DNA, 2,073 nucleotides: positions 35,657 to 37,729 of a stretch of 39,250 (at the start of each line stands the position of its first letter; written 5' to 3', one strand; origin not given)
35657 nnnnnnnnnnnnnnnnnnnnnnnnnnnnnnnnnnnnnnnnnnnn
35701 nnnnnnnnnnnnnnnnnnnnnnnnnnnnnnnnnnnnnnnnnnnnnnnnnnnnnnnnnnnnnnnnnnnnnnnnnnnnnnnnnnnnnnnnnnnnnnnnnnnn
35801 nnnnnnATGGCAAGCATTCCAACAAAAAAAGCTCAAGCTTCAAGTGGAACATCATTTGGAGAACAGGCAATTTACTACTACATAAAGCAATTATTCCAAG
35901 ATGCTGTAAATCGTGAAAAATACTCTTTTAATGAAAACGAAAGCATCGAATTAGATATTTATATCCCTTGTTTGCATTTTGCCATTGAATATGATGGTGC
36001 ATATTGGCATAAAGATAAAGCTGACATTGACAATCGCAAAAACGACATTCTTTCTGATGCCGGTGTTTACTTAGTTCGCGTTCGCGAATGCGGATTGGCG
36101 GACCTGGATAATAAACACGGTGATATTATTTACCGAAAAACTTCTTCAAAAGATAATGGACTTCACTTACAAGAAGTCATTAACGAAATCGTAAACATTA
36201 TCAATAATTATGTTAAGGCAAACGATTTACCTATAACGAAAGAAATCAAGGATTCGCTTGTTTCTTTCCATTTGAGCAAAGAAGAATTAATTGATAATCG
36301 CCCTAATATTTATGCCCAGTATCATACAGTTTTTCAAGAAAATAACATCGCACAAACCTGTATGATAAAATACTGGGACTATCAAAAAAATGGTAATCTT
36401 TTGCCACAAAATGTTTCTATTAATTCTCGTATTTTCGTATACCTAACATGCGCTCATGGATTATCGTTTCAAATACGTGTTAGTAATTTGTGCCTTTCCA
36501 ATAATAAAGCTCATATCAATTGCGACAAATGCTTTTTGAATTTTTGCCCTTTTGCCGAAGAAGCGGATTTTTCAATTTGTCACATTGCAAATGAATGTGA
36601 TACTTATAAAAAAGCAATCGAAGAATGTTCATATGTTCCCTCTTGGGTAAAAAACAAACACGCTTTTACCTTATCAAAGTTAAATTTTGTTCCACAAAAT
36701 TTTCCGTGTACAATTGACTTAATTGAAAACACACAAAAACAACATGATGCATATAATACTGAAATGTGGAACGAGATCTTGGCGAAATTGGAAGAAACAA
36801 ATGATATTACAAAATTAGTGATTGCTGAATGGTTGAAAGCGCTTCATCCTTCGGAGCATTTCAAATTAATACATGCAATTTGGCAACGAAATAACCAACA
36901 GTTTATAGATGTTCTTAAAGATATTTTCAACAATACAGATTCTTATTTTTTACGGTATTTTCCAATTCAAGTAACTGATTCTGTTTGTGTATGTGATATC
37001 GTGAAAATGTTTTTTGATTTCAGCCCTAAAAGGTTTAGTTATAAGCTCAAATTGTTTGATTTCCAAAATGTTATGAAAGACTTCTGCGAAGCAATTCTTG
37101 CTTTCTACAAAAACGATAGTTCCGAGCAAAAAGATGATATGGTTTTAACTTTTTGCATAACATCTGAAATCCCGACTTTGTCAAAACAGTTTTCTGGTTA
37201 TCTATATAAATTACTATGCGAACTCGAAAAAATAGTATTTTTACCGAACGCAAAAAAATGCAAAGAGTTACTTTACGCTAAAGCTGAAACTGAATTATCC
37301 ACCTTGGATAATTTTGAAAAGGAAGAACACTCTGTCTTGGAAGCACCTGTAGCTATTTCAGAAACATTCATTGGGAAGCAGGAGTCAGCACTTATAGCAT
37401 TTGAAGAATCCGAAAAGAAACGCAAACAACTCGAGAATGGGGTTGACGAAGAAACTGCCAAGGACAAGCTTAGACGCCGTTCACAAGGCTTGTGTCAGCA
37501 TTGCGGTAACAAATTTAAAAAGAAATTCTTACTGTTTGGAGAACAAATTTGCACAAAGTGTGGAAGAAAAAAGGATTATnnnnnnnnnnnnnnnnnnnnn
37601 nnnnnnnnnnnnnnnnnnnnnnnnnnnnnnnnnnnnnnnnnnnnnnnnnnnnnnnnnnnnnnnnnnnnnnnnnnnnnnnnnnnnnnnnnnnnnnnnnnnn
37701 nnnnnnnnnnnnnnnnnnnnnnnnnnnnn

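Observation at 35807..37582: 591-aa protein with inverted nuclease/zinc-ribbon architecture and a ~250-aa unassignable domain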

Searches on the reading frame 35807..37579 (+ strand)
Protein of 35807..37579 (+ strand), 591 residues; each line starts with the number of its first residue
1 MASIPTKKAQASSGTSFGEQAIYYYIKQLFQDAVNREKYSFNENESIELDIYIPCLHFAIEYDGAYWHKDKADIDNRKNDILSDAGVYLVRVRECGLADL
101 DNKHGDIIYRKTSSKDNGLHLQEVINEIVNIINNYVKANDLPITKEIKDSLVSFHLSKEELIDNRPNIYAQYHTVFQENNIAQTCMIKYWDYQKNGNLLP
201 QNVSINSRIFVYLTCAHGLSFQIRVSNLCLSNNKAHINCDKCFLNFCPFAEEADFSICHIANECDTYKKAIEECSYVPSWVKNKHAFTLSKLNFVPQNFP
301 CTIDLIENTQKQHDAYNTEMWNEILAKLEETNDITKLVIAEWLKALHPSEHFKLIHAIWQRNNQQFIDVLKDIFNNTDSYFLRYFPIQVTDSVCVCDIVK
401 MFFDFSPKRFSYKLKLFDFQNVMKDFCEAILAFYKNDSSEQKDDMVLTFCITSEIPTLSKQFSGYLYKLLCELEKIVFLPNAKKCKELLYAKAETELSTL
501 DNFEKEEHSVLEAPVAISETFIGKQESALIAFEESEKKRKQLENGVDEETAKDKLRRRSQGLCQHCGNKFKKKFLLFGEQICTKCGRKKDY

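Call 3: search_protein_families(library=pfam, proteins=[window:35807-37579:+], max_evalue=1)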
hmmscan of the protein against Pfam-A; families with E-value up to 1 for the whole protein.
window:35807-37579:+ (591 aa): 3 families
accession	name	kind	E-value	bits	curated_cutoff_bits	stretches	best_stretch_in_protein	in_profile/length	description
PF14311.12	DUF4379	-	1.7e-05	25.3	24.5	1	187-242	2-53/56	Probable Treble clef zinc finger domain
PF18741.7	MTES_1575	-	0.029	14.9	38.2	1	46-94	26-78/96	REase_MTES_1575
PF10881.14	DUF2726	-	0.11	12.7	24.7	1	58-94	73-110/126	Protein of unknown function (DUF2726)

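Call 4: search_protein_families(library=padloc, proteins=[window:35807-37579:+], max_evalue=1)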
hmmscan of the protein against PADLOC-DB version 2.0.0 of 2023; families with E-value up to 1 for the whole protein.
window:35807-37579:+ (591 aa): 0 families

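Call 5: search_protein_families(library=ncbifam, proteins=[window:35807-37579:+], max_evalue=1)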
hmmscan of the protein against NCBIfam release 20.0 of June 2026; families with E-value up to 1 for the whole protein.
window:35807-37579:+ (591 aa): 2 families
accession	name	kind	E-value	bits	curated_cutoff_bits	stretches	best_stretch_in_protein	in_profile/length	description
NF047605.1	LIC10235_fam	equivalog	0.13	12.5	160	1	556-574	55-73/92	LIC10235 family protein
NF010673.0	PRK14070.1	equivalog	0.3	11.2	119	0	339-378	24-64/75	exodeoxyribonuclease VII small subunit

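Call 6: find_homologous_proteins(query=window:35807-37579:+)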
Query window:35807-37579:+ (591 aa): 34 proteins with E <= 0.001 among 5386 candidates.
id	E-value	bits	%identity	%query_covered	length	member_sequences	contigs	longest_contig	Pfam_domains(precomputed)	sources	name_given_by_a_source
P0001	0.0e+0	1302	96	100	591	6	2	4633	-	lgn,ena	-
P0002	1.6e-206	705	58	85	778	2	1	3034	-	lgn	-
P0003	1.3e-195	669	57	85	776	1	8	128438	PF14311.13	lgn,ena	-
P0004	5.9e-192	657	58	85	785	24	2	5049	-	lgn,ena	-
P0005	1.0e-158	548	49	83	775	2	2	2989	-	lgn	-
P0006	6.2e-134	466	42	84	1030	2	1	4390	PF14311.13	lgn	-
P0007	8.7e-127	442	42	84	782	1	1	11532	-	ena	-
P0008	2.8e-125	437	45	84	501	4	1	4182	PF14311.13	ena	-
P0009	7.2e-102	360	40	84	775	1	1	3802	-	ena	-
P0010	2.9e-96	341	39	83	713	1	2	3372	-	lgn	-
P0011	1.1e-93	333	40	83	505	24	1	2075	-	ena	-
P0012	1.2e-89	319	38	83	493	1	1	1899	-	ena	-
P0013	1.3e-86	309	38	80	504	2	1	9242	PF14311.13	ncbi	-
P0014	1.6e-36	144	32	36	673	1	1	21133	PF14311.13,PF22799.3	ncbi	-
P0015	6.2e-31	126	35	36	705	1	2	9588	PF14311.13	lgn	-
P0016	2.3e-27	114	28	38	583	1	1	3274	PF14311.13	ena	-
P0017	2.7e-27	114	33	36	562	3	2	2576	PF14311.13,PF08274.18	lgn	-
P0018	4.4e-26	110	43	14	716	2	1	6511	PF14311.13,PF22365.2,PF09723.16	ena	-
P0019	1.5e-25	108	35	34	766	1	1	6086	PF14311.13,PF05265.21,PF09723.16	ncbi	-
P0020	2.1e-24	104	32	38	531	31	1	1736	PF14311.13,PF05265.21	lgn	-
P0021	5.8e-22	96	34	37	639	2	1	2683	PF14311.13,PF09723.16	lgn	-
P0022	2.0e-21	94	30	35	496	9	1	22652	PF14311.13,PF22083.3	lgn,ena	-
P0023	6.8e-21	92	32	35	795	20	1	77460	PF14311.13,PF00226.37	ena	-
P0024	1.7e-19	88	31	36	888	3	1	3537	PF14311.13,PF22365.2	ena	-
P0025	2.1e-17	81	32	35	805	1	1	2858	PF14311.13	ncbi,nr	ncbi:MAG: hypothetical protein MJ250_09245 [Alphaproteobacteria bacterium]|nr:hypothetical protein [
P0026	4.1e-17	80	31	39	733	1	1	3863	PF14311.13,PF09723.16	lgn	-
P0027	1.8e-14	71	32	34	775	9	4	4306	PF14311.13,PF18741.8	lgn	-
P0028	3.0e-14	71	30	39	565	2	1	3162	PF14311.13,PF18741.8,PF20173.4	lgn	-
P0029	4.0e-14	70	31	36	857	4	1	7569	PF14311.13,PF22799.3,PF18741.8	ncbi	-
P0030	1.6e-13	68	34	22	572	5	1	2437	PF14311.13,PF04480.19,PF22365.2,PF18741.8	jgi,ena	-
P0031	6.6e-13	66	28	38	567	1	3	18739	PF14311.13,PF05265.21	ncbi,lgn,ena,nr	ncbi:MAG: zinc-ribbon domain-containing protein [Erysipelotrichaceae bacterium]|nr:zinc-ribbon domai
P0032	9.8e-9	52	37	17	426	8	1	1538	PF14311.13,PF04480.19,PF22365.2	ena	-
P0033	1.3e-7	49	34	24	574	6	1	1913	PF14311.13,PF04480.19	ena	-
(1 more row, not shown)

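Call 10: find_encoding_contigs(protein=window:35807-37579:+, flank=10000, max_places=6)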
Protein window:35807-37579:+ (591 aa): no gene with exactly this product is on record in the collection.

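Call 11: find_encoding_contigs(protein=P0003, flank=10000, max_places=6)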
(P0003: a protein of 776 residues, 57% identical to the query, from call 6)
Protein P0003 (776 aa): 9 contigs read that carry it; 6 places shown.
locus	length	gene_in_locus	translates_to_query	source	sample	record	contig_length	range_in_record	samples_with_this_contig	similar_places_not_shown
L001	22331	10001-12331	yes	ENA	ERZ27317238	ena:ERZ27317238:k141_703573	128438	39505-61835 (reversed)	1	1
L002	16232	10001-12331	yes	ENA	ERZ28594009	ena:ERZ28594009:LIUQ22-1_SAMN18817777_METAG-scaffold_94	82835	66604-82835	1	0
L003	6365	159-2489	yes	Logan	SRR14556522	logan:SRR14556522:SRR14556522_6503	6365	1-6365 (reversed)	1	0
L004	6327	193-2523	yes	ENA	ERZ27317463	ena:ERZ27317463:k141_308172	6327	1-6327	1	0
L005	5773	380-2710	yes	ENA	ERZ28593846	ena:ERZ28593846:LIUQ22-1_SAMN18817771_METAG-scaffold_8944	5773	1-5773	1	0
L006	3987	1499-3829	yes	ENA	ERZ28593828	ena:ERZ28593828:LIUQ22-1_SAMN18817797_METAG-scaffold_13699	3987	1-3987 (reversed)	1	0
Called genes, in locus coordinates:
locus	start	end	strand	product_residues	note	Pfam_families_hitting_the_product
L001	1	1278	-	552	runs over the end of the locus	PF02310:B12-binding, PF04055:Radical_SAM, PF13311:DUF4080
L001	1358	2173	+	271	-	PF19567:CpsB_CapC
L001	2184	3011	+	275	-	PF02706:Wzz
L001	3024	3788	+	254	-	PF01656:CbiA, PF10609:ParA (faint), PF13614:AAA_31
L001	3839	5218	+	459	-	PF04932:Wzy_C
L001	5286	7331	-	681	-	PF14262:Cthe_2159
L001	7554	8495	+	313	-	PF00535:Glycos_transf_2, PF10111:Glyco_tranf_2_2 (weak), PF13641:Glyco_tranf_2_3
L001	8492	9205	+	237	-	PF04002:RadC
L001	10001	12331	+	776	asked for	PF14311:DUF4379 (faint)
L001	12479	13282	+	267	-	-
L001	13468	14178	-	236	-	-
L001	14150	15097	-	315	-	PF14808:TMEM164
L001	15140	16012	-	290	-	PF02275:CBAH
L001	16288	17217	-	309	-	PF00291:PALP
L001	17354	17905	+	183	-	-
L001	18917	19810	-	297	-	PF18082:NAT_N, PF18164:GNAT_C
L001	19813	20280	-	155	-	PF01668:SmpB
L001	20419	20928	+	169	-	PF01863:YgjP-like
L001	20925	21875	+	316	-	PF00389:2-Hacid_dh, PF02826:2-Hacid_dh_C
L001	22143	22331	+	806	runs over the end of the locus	-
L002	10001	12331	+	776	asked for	PF14311:DUF4379 (faint)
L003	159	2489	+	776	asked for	PF14311:DUF4379 (faint)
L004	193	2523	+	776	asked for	PF14311:DUF4379 (faint)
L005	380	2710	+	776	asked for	PF14311:DUF4379 (faint)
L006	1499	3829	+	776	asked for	PF14311:DUF4379 (faint)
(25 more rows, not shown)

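Call 13: find_encoding_contigs(protein=P0001, flank=10000, max_places=6)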
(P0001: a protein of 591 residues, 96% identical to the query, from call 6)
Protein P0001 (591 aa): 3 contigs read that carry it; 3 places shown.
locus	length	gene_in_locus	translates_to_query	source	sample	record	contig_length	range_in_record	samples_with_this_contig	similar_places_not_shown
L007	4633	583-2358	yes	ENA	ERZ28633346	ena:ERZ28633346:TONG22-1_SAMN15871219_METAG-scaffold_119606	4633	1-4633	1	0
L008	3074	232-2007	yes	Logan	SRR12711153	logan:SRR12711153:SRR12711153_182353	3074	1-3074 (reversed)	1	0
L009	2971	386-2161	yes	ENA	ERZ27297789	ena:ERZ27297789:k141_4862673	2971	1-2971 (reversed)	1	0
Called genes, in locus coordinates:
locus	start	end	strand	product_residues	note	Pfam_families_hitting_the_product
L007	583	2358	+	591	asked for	-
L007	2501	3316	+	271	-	-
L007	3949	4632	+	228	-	?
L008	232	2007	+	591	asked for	-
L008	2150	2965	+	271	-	-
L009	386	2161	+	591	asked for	-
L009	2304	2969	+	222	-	?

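Call 14: find_encoding_contigs(protein=P0007, flank=10000, max_places=4)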
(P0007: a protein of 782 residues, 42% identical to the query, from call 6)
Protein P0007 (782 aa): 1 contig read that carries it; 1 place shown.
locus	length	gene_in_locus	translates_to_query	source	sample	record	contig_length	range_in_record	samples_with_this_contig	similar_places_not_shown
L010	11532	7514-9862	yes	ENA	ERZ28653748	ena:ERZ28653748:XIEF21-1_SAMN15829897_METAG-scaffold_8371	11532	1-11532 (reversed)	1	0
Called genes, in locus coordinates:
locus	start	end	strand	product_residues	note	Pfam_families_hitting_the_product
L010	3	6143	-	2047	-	?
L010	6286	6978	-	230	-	PF00702:Hydrolase, PF13419:HAD_2, PF13242:Hydrolase_like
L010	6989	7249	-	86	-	PF12637:TSCPD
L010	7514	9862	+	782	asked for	-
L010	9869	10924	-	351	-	PF11185:DUF2971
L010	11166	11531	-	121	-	?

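Call 15: find_encoding_contigs(protein=P0013, flank=10000, max_places=4)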
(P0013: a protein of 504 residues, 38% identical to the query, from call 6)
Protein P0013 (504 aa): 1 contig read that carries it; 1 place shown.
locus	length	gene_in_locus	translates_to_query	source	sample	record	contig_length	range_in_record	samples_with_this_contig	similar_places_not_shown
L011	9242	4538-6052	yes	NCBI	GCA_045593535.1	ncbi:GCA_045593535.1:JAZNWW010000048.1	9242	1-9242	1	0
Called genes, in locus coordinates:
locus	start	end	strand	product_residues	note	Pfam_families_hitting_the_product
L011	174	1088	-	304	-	-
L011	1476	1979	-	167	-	-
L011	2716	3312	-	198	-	PF02659:Mntp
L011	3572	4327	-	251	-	PF02585:PIG-L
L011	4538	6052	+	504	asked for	PF14311:DUF4379 (weak)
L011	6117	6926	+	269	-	-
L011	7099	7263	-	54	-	-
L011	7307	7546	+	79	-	-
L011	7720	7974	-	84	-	-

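Call 22: search_solved_structures(query=A1, max_evalue=10, show_alignments=3)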
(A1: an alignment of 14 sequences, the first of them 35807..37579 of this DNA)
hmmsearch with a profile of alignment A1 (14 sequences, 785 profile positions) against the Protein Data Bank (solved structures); distinct sequences matched with E-value up to 10: 0.

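Call 26: search_protein_families(library=phrogs, proteins=[window:35807-37579:+, L007:2501-3313:+], max_evalue=0.1)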
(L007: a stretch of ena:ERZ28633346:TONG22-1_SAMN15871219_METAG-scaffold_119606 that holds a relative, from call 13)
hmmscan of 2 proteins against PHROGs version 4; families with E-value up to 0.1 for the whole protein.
window:35807-37579:+ (591 aa): 4 families
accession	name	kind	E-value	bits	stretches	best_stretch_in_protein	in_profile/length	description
phrog_9902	-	unknown function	1.3e-13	51.9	2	10-139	74-199/210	-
phrog_559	-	DNA, RNA and nucleotide metabolism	9.3e-12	45.5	1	13-175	305-464/607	HNH endonuclease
phrog_3339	-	DNA, RNA and nucleotide metabolism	5.3e-11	43.3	1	8-75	245-309/536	homing endonuclease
phrog_27332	-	unknown function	0.0084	17.2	0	35-68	119-152/157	-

L007:2501-3313:+ (271 aa): 2 families
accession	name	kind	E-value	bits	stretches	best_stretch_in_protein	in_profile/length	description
phrog_23933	-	unknown function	4.3e-22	79.6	1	19-190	3-173/240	-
phrog_21097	-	unknown function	0.0079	16.5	1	62-161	100-203/314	-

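Call 28: predict_structure(alignment_id=A1)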
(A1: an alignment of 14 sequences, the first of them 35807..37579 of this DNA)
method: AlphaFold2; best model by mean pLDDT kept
length: 591 residues; sequences in the alignment: 14
mean_pLDDT: 71.0   pTM: 0.42
mean pLDDT of the five models: 71.0, 69.9, 69.1, 67.2, 66.5
residues with pLDDT >= 90: 121; 70-90: 258; 50-70: 76; < 50: 136
segments of 3 or more residues with pLDDT < 50: 1-13, 216-219, 228-302, 304-306, 502-529, 540-546, 574-578
pLDDT, mean of each block of 10 residues (from residue 1): 33 67 94 86 80 93 73 81 89 82 82 85 97 93 89 93 87 76 67 83 78 57 58 40 33 29 38 43 34 35 50 72 85 81 77 89 86 69 68 88 83 89 91 72 73 90 93 84 90 82 37 27 42 56 51 75 82 55 76 52
secondary structure, 60 per line:
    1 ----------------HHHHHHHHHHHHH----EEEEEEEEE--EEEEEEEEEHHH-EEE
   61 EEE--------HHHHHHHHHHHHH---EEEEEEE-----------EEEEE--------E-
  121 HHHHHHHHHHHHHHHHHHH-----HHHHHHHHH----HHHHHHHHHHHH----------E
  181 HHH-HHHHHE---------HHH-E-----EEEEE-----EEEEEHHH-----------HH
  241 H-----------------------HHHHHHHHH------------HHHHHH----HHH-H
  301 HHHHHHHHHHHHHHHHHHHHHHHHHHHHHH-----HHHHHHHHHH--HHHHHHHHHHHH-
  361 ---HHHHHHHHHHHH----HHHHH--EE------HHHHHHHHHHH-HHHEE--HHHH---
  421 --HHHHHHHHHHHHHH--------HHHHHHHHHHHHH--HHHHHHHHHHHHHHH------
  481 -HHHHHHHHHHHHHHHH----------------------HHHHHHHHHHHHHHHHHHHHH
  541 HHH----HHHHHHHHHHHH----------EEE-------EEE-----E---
elements in order: H17-29 E34-42 E45-53 E58-63 H72-84 E88-94 E106-110 H121-139 H145-153 H158-169 H185-189 E210-214 E220-224 H265-273 H286-291 H300-330 H336-345 H348-359 H364-375 H380-384 H395-405 H414-417 H423-436 H445-457 H460-474 H482-497 H520-543 H548-559 E570-572 E580-582

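Call 31: fold_search(model_id=the predicted structure, library=pdb)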
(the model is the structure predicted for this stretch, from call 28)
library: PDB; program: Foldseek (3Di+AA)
matches with E <= 10: 617; with E <= 0.001: 0
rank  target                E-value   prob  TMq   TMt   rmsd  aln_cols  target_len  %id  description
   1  4par_B                2.3e-02  0.54  0.12  0.20  18.3       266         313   12  The 5-Hydroxymethylcytosine-Specific Restriction Enzyme AbaSI in a Complex with Product-like DNA (released 2014-06-25)
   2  4par_C                4.0e-02  0.60  0.14  0.23  17.0       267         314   12  The 5-Hydroxymethylcytosine-Specific Restriction Enzyme AbaSI in a Complex with Product-like DNA (released 2014-06-25)
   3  4oq2                  4.2e-02  0.87  0.13  0.22  11.9       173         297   12  5hmC specific restriction endonuclease PvuRTs1I (released 2014-03-12)
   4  7edb_B                5.2e-02  0.63  0.11  0.16  13.0       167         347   14  EcoT38I restriction endonuclease complexed with DNA (released 2022-03-16)
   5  6p4o_B                6.8e-02  0.89  0.16  0.19  16.9       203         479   12  Complex of XPB helicase with Bax1 endonuclease from Sulfurisphaera tokodaii at 3.15 Angstroms resolution (released 2020-06-03)
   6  4par_A                7.1e-02  0.72  0.13  0.22  11.8       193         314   12  The 5-Hydroxymethylcytosine-Specific Restriction Enzyme AbaSI in a Complex with Product-like DNA (released 2014-06-25)
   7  9i05_Xr               1.2e-01  0.80  0.14  0.18   8.4       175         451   13  Cryo-EM structure of the large subunit of the mitochondrial ribosome from Toxoplasma gondii (released 2025-06-11)
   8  3r3p_B                1.8e-01  0.93  0.10  0.49   5.0        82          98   18  Homing Endonuclease I-Bth0305I Catalytic Domain (released 2011-10-05)
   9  8a22_AL               2.2e-01  0.51  0.15  0.21   9.7       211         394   10  Structure of the mitochondrial ribosome from Polytomella magna (released 2022-11-16)
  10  5wha_J                2.2e-01  0.44  0.12  0.36  11.4       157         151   11  KRas G12V, bound to GDP and miniprotein 225-11 (released 2018-01-03)
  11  5h7c_C                2.2e-01  0.15  0.13  0.17  16.3       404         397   14  Crystal structure of a repeat protein with two Protein A-DHR14 repeat modules (released 2017-06-28)
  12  8y9r_B                2.3e-01  0.38  0.13  0.22   9.2       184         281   17  Crystal structure of Spiral2 microtubule-binding domain from Physcomitrella patens (released 2024-12-18)
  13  9g6k_Li               2.4e-01  0.47  0.13  0.16   9.1       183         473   15  LSU structure derived from the LSU sample of the mitoribosome from T. gondii. (released 2024-12-11)
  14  5whb_J                2.4e-01  0.44  0.12  0.34  11.4       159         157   10  KRas G12V, bound to GDP and miniprotein 225-11(A30R) (released 2018-01-03)
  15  9i05_Xl               2.6e-01  0.30  0.10  0.13  13.6       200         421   14  Cryo-EM structure of the large subunit of the mitochondrial ribosome from Toxoplasma gondii (released 2025-06-11)
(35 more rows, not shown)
